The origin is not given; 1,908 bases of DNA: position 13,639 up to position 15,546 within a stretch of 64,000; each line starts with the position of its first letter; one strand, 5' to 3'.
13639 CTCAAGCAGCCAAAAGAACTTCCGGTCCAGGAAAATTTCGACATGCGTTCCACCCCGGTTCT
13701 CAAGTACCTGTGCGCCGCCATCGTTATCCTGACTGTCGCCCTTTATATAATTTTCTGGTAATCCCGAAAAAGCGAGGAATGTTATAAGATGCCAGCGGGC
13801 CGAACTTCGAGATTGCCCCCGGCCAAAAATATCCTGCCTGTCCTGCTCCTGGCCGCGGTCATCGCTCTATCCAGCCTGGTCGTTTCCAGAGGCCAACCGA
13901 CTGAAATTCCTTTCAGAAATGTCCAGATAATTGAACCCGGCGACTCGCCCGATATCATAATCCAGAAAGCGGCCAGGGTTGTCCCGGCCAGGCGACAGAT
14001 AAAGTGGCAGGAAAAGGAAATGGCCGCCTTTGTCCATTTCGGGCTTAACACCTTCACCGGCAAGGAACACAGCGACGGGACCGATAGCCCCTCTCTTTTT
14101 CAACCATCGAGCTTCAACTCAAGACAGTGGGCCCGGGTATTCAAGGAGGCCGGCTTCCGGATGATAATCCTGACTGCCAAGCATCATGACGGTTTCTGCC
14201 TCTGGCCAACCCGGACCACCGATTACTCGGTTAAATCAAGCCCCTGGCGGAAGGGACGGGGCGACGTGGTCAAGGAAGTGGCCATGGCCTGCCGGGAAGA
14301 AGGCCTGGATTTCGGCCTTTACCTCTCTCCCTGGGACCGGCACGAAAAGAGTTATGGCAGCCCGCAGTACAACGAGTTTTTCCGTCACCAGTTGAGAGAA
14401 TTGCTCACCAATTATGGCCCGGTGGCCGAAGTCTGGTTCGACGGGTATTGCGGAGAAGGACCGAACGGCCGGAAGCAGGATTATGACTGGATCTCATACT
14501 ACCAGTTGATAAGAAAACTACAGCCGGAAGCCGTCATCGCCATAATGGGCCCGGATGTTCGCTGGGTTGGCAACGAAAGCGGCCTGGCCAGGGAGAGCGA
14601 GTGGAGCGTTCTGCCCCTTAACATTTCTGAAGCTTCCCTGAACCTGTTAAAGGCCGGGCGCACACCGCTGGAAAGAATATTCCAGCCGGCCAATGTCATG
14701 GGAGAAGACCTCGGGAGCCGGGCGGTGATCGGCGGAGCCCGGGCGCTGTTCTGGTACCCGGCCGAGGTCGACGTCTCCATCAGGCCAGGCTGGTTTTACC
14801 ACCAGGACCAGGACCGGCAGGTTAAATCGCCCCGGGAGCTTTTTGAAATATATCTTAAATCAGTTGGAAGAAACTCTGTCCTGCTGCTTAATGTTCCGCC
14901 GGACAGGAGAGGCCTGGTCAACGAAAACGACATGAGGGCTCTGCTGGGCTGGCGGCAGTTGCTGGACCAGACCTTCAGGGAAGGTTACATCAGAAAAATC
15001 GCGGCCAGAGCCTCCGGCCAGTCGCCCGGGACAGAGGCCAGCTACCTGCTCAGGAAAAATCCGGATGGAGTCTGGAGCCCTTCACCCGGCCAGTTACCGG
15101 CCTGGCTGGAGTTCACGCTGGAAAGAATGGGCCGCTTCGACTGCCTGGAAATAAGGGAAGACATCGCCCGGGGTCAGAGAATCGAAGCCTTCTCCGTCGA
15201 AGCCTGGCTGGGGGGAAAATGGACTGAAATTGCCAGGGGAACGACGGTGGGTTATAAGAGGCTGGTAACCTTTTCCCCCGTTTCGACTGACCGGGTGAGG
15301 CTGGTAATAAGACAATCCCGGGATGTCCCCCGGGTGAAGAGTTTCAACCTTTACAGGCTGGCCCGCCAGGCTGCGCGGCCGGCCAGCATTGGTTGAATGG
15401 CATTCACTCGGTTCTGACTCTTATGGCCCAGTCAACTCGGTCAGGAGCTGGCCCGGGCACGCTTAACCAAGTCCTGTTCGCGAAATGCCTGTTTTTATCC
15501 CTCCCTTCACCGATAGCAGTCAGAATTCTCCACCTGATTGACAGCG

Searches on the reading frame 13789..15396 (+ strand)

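Call 7: search_protein_families(library=pfam, proteins=[window:13789-15396:+], max_evalue=0.0001)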
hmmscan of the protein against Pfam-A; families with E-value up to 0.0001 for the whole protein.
window:13789-15396:+ (535 aa): 2 families
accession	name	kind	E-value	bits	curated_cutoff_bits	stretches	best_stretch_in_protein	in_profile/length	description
PF01120.23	Alpha_L_fucos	-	2e-40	139.8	25.2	2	80-249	67-241/345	Alpha-L-fucosidase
PF00754.31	F5_F8_type_C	-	1.8e-09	38.2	28.2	1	406-509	2-114/127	F5/8 type C domain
